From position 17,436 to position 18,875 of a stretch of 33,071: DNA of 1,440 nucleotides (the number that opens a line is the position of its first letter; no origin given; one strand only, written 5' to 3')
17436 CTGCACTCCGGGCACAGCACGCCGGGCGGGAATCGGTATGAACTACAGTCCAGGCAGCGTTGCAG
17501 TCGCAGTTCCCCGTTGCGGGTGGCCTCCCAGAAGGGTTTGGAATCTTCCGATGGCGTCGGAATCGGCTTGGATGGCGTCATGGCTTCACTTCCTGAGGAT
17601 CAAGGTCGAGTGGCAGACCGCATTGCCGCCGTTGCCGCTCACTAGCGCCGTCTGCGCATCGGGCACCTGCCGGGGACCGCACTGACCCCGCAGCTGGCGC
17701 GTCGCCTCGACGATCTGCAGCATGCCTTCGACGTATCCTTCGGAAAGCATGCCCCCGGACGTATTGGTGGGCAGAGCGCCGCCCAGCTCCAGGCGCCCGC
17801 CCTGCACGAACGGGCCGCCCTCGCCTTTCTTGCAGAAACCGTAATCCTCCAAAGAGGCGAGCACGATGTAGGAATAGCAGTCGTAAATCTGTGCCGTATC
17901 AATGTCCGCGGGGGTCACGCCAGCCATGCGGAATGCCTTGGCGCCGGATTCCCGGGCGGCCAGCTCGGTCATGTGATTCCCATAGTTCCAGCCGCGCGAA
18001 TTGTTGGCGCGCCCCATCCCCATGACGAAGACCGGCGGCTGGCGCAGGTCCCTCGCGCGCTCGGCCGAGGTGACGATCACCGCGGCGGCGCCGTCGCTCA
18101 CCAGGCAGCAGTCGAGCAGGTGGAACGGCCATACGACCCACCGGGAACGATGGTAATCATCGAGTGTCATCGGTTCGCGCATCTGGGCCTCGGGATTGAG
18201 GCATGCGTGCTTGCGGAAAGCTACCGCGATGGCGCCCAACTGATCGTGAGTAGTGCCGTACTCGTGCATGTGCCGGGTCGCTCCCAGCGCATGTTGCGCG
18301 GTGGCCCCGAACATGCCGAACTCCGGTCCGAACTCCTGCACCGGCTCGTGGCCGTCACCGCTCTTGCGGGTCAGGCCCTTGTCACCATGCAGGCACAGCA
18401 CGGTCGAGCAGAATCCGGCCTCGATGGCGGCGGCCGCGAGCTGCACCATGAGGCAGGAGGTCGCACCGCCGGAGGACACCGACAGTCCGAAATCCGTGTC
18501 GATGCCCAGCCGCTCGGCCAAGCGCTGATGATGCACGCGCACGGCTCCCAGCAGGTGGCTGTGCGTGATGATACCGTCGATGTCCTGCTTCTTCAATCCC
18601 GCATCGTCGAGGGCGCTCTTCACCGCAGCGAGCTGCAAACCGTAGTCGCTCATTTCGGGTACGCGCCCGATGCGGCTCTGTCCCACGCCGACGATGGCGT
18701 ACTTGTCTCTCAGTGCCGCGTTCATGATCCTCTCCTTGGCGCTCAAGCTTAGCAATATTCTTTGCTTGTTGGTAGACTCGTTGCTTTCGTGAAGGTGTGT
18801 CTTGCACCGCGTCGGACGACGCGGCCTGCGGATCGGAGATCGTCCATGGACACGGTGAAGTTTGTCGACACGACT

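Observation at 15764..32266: Candidate undescribed catabolic module: Ltp2-like aldolase-DUF35-CoA-transferase operon divergent from a biotin-less carboxyltransferase and an acetone-carboxylase-like HyuA/HyuB-gamma enzyme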

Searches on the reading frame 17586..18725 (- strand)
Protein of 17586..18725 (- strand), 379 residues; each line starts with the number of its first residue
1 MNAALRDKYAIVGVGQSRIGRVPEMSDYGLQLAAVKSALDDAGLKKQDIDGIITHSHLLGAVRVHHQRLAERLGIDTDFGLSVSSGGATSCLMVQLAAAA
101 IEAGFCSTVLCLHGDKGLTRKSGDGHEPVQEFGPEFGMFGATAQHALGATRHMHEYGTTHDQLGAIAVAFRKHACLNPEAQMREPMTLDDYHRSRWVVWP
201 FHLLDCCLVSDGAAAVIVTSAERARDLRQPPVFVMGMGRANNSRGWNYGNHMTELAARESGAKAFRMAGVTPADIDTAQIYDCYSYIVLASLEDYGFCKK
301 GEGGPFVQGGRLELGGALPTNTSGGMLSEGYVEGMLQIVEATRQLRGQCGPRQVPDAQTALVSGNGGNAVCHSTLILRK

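Call 4: search_protein_families(library=pfam, proteins=[window:17586-18725:-], max_evalue=0.01)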
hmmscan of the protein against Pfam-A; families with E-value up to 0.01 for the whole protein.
window:17586-18725:- (379 aa): 3 families
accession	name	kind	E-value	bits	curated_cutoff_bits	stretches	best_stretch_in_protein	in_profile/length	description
PF22691.2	Thiolase_C_1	-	1e-52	178.1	28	1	248-378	11-143/144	Thiolase C-terminal domain-like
PF00108.29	Thiolase_N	-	0.0043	16.9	26.4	0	18-221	10-259/260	Thiolase, N-terminal domain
PF02803.24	Thiolase_C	-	0.0086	16.2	27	0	262-315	29-79/123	Thiolase, C-terminal domain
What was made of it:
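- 17586..18725 (-): SCP2-thiolase-fold protein without the nucleophilic cysteine: a Sal/Ltp2-type retro-aldolase. Thiolase_C_1 (call 4).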

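Call 8: search_protein_families(library=ncbifam, proteins=[window:17586-18725:-], max_evalue=0.00001)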
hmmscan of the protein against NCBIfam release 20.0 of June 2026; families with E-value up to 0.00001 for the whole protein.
window:17586-18725:- (379 aa): 24 families
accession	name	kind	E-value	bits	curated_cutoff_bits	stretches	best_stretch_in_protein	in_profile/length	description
NF004811.0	PRK06158.1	subfamily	4.2e-106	355.1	421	1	2-377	3-378/384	acetyl-CoA acetyltransferase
NF005892.0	PRK07855.1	subfamily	2.6e-90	303.1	469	1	4-378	3-388/390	lipid-transfer protein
NF006010.0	PRK08142.1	subfamily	7.9e-77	258.6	462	1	5-377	3-385/388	thiolase domain-containing protein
NF004720.0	PRK06064.1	subfamily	1.3e-67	228.3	420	1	8-372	3-383/389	thiolase domain-containing protein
NF009228.0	PRK12578.1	subfamily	1.2e-59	201.9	485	1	7-370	3-378/387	thiolase domain-containing protein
NF053570.1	AcCoTHIOL_METTL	equivalog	4.6e-55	187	600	1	9-372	4-379/385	acetyl-CoA acetyltransferase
NF004715.0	PRK06059.1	equivalog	6e-53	180.2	424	1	8-369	5-390/399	lipid-transfer protein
NF006180.0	PRK08313.1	subfamily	8.8e-47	159.8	514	1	7-377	4-382/389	thiolase domain-containing protein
NF004810.0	PRK06157.1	equivalog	1.4e-45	156.1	403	1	1-373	1-392/400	acetyl-CoA acetyltransferase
NF004982.0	PRK06365.1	equivalog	1.5e-43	149.4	695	2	4-242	14-258/430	thiolase domain-containing protein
NF006102.0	PRK08256.1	subfamily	2.2e-43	148.8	436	1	8-371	4-385/394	lipid-transfer protein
NF004721.0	PRK06065.1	equivalog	1.1e-42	146.3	455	1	2-376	5-389/393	thiolase domain-containing protein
NF005704.0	PRK07516.1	subfamily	4.6e-40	137.8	412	1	8-377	3-385/389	thiolase domain-containing protein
NF053628.1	BnzsclthlBbsBGT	equivalog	3.3e-34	118.3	750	1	8-367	6-372/389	benzoylsuccinyl-CoA thiolase subunit BbsB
NF004722.0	PRK06066.1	equivalog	1.4e-29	103.2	516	1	146-363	147-368/385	thiolase domain-containing protein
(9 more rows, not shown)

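Call 24: search_solved_structures(query=window:17586-18725:-, max_evalue=0.00001, show_alignments=4)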
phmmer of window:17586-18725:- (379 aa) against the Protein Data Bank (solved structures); distinct sequences matched with E-value up to 0.00001: 19.
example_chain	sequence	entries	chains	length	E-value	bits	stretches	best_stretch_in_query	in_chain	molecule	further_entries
4u4e_A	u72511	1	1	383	3.7e-89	302.5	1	5-377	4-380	Thiolase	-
6ok1_A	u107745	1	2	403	6.9e-64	219.3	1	8-371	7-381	Lipid-transfer protein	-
9myr_A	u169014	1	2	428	1.6e-60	208.3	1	4-378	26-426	Nonspecific lipid-transfer protein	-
7yvy_A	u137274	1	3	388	2.1e-42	148.6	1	8-378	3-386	Acetyl-CoA acetyltransferase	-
7pxp_C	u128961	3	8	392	2.1e-34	122.3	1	141-368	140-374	Benzoylsuccinyl-CoA thiolase subunit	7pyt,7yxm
6esq_A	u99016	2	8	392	5.4e-34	121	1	9-367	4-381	acetoacetyl-CoA thiolase | Acetyl-CoA acetyltransferase thiolase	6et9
6hsj_A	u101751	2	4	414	1.7e-33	119.3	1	3-366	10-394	SCP2-thiolase (type-1)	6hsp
6hrv_A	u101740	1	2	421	1.8e-33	119.2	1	3-366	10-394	SCP2-thiolase (type-1)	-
4yzo_A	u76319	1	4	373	5e-31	111.2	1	45-367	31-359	Putative acyl-CoA acyltransferase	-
5ab4_A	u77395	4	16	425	1.2e-26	96.8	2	10-220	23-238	SCP2-THIOLASE LIKE PROTEIN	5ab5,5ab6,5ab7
4bi9_A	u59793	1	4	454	1.6e-19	73.3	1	202-357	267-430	3-KETOACYL-COA THIOLASE, PUTATIVE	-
9skm_I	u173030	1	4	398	2.8e-18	69.3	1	38-377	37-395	2,4-diacetylphloroglucinol biosynthesis protein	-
4bia_A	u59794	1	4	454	2.8e-18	69.2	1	202-357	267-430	3-KETOACYL-COA THIOLASE, PUTATIVE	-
9skh_I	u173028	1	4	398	7e-18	67.9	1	261-377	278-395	2,4-diacetylphloroglucinol biosynthesis protein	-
5m3k_C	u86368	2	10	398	2.1e-17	66.3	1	263-377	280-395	2,4-diacetylphloroglucinol biosynthesis protein PhlC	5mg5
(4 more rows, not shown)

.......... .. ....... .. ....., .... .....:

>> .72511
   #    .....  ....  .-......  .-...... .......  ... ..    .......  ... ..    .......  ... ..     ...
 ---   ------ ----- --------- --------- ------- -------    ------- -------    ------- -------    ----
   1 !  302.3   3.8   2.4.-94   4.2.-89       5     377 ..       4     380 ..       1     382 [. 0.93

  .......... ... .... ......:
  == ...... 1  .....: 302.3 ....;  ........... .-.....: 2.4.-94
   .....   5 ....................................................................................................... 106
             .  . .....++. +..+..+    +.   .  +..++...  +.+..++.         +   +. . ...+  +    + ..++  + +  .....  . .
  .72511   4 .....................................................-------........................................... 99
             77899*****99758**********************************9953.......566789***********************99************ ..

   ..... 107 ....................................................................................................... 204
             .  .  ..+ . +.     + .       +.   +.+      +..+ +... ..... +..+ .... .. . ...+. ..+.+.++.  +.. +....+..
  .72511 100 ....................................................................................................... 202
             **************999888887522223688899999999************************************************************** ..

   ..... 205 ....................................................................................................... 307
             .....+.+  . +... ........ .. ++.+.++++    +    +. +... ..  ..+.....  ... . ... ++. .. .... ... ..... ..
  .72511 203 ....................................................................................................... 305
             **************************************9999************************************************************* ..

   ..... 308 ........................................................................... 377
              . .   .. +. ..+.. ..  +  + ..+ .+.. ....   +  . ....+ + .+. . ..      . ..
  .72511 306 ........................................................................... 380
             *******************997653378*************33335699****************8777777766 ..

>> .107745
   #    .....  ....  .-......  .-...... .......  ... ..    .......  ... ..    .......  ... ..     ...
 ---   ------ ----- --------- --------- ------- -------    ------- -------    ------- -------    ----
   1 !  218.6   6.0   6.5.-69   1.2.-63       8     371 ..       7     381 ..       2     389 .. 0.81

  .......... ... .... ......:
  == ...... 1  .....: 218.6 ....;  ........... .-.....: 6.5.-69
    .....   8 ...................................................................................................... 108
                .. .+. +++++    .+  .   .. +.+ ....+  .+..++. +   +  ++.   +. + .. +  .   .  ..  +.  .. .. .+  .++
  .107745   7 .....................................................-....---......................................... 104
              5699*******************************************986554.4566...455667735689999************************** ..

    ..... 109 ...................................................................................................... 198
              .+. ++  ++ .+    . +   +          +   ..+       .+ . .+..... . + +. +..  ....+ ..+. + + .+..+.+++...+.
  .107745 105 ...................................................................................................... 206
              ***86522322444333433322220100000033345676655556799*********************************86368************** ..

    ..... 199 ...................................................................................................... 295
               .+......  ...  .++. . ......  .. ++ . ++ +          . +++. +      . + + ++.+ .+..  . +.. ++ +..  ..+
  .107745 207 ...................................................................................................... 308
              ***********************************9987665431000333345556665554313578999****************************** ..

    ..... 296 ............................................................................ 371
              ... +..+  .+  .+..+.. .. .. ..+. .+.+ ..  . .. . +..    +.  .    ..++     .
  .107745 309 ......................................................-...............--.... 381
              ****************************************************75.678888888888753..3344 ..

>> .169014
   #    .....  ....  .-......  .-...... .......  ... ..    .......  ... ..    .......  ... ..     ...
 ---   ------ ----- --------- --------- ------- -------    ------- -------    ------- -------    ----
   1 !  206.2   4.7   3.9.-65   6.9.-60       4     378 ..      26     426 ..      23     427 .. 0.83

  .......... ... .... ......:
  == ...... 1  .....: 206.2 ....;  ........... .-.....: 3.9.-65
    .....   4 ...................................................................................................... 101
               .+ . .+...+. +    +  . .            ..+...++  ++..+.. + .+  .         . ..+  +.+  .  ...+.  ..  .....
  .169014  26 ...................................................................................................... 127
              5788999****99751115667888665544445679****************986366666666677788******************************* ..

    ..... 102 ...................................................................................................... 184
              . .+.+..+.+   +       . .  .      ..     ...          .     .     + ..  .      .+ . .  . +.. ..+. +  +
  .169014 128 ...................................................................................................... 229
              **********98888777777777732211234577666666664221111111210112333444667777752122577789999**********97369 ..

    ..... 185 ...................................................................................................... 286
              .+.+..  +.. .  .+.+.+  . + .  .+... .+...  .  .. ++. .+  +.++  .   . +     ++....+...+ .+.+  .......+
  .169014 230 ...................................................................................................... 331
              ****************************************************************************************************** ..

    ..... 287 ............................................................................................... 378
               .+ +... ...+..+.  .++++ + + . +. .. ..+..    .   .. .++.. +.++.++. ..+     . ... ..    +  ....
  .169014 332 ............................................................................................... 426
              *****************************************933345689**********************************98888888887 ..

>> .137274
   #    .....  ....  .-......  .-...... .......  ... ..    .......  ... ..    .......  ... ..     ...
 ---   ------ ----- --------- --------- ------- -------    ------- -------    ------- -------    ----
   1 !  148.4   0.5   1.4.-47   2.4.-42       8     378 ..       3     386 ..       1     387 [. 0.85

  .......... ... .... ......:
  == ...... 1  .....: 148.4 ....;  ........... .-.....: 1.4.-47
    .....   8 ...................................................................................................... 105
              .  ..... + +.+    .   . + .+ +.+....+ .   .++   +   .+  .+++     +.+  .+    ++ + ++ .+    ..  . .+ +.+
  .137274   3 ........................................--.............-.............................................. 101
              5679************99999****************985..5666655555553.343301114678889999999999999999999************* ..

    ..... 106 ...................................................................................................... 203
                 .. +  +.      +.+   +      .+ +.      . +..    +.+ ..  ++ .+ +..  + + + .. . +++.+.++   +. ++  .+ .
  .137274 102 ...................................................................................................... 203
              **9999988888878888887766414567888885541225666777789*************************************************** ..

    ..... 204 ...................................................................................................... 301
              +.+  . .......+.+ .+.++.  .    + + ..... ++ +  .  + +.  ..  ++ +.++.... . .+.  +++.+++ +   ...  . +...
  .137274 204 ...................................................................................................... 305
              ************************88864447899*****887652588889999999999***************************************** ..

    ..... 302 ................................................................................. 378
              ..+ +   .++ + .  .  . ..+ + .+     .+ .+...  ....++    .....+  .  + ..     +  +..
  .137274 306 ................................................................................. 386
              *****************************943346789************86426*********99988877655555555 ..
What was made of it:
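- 17586..18725 (-): PDB matches: 4u4e 302 bits, TcLtp2 6ok1 219 bits, CtSal 9myr 208 bits (call 24).
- On Sal/Ltp2-type thiolase-fold retro-aldolases: Gly87 aligns with the Cys of archaeal thiolase 7yvy and with the Gly of Ltp2 (call 24).
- Closest known: Steroid side-chain aldolases Sal-Shy. Different: It scores higher to the uncharacterised 4u4e protein (302 bits) than to Ltp2 (219) or Sal (208) (call 24).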

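Call 26: find_related_loci(query=window:17586-18725:-, collection=metagenome_contigs, flank=10000)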
Query window:17586-18725:- (379 aa) in metagenome_contigs; peptide patterns used: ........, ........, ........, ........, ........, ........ (x = any residue, [..] = any of these).
599 stretches matched a pattern (row limit reached: there are more); 537 encode a relative of the query (tblastn E <= 1e-3); the best 80 are kept; 80 distinct loci.
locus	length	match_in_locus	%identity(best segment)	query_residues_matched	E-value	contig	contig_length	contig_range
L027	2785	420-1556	85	1-379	0e+0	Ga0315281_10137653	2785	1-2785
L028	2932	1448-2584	85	1-379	0e+0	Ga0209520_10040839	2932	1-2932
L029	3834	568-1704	85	1-379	0e+0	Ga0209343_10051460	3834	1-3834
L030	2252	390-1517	80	4-379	0e+0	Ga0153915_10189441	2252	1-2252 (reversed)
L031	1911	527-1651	76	3-377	0e+0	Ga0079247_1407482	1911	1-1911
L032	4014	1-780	87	120-379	2e-161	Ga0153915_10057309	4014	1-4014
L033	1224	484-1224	87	1-248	2e-158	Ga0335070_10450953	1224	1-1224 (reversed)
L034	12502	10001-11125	56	4-379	5e-139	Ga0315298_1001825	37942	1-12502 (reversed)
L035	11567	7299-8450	58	3-377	8e-139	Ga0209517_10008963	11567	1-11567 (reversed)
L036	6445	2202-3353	57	3-377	2e-138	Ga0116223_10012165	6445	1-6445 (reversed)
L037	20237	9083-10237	57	1-377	4e-138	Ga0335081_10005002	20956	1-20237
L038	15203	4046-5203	57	2-377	3e-137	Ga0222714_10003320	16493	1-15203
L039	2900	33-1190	56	2-377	1e-142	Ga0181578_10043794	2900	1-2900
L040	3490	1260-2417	57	2-377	1e-139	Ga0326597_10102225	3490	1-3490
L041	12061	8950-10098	56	4-377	5e-134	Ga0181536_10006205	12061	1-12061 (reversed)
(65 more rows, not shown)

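Call 70: search_dna_similar(query=window:17586-18725:-, collection=plasmids, mode=protein, max_evalue=1e-70, max_rows=30)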
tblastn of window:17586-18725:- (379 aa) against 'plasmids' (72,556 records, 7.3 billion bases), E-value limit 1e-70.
Records with a match: 65; places in all: 75; records where one place covers at least 80% of the query: 65.
Best place of each record, by identity: <60% 65.
By first word of the organism name: Pseudosulfitobacter 19; Rhodococcus 10; Cupriavidus 4; Sulfitobacter 4; Achromobacter 3; Shinella 2; Sphingopyxis 2; Variovorax 1; Prescottella 1; Pseudomonas 1; and 18 more.
By predicted mobility (MOB-suite, as given by PLSDB): non-mobilizable 42; conjugative 13; mobilizable 10.
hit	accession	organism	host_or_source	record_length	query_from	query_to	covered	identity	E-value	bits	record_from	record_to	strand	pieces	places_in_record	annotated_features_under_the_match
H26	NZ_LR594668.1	Variovorax sp. SRS16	linuron-contaminated soil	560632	5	379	99%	49.2%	9e-100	331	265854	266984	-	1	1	thiolase family protein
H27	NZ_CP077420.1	Rhodococcus qingshengii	pure culture,oil-contaminated water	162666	10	377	97%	46.1%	4e-90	303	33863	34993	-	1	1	thiolase family protein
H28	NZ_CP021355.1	Rhodococcus oxybenzonivorans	river sediment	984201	10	377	97%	45.8%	3e-89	301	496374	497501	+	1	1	thiolase family protein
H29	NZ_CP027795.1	Prescottella equi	tissue,soil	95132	5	379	99%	44.7%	4e-82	280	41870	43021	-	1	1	transporter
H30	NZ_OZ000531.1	Shinella sp. WSC3-e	-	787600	10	377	97%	45.4%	1e-81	278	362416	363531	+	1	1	acetyl-CoA acetyltransferase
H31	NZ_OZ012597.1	Shinella sp. WSD5-1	-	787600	10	377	97%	45.4%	1e-81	278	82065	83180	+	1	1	acetyl-CoA acetyltransferase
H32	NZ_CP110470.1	Rhodococcus opacus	cell culture,Soil contaminated by oil ...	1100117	10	379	98%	44.6%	9e-83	282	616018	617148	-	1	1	record has no annotation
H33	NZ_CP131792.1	Pseudomonas aeruginosa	Homo sapiens,culture,blood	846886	1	377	99%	43.6%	5e-74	257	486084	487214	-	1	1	thiolase | OB-fold domain-containing protein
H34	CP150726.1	Achromobacter denitrificans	Homo sapiens,culture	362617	3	377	99%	43.6%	6e-85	288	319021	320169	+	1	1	thiolase family protein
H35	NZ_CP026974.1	Achromobacter insolitus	Homo sapiens,endotracheal aspirate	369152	3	377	99%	43.6%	6e-85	288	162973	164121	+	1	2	hypothetical protein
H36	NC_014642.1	Achromobacter xylosoxidans A8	-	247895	6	377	98%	43.8%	1e-83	285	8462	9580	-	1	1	acetyl-CoA acetyltransferase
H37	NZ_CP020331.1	Martelella mediterranea DSM 17316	-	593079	1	379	100%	42.7%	1e-77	267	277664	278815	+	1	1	acetyl-CoA acetyltransferase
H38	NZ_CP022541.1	Antarctobacter heliothermus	Skeletonema marinoi strain ST54,Cell ...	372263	10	377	97%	43.3%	3e-75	260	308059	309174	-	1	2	acetyl-CoA acetyltransferase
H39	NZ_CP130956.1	Rhodococcus opacus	cell culture,Sod-podzolic soil ...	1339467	11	377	97%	43.3%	4e-81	277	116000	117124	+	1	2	none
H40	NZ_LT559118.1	Nonomuraea gerenzanensis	-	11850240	5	379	99%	42.2%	2e-73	255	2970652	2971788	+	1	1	none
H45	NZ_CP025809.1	Sulfitobacter sp. SK025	Marine surface water,North Sea (surface ...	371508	11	379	97%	42.4%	2e-73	255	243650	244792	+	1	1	acetyl-CoA acetyltransferase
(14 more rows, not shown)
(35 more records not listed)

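Call 71: get_annotated_region(hit=H26, flank=9000)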
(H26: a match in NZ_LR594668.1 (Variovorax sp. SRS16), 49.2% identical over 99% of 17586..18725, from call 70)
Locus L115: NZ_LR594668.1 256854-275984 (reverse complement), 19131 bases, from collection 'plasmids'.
description: Variovorax sp. SRS16 plasmid 3
organism: Variovorax sp. SRS16 (NCBI taxid 282217)
taxonomy: Bacteria; Pseudomonadota; Betaproteobacteria; Burkholderiales; Comamonadaceae; Variovorax; Variovorax sp. SRS16
host: -; source: linuron-contaminated soil; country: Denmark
typing (MOB-suite, as given by PLSDB): non-mobilizable
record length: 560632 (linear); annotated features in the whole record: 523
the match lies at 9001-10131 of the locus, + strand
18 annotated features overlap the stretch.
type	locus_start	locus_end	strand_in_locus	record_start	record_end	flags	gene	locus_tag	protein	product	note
CDS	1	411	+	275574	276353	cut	-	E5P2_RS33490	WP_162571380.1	SDR family oxidoreductase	-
CDS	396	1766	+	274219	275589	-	-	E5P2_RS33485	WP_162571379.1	MmgE/PrpD family protein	-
CDS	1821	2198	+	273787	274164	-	pcaC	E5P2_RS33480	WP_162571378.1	4-carboxymuconolactone decarboxylase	-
CDS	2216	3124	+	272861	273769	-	-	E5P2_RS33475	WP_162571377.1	NAD(P)-dependent oxidoreductase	-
CDS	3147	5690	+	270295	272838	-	-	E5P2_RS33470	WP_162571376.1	CoA transferase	-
CDS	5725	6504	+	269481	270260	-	-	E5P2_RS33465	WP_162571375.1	enoyl-CoA hydratase-related protein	-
CDS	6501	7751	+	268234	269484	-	-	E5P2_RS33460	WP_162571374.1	CoA transferase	-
CDS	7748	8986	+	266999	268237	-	-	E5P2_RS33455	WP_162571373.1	CoA transferase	-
CDS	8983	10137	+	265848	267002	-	-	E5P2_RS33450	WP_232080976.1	thiolase family protein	-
CDS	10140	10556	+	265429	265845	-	-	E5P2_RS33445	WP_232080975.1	Zn-ribbon domain-containing OB-fold protein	-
CDS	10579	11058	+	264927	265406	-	-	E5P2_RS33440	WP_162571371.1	hypothetical protein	-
CDS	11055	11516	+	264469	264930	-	-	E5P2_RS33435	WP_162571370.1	MaoC family dehydratase N-terminal domain-containing protein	-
CDS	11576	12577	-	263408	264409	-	-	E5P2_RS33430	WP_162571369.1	LysR family transcriptional regulator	GO:0006355 - regulation of DNA-templated transcription [Evidence IEA]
CDS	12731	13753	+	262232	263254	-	-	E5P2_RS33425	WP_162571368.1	tripartite tricarboxylate transporter substrate binding protein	-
CDS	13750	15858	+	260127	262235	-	-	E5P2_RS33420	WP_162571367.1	hydantoinase/oxoprolinase family protein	-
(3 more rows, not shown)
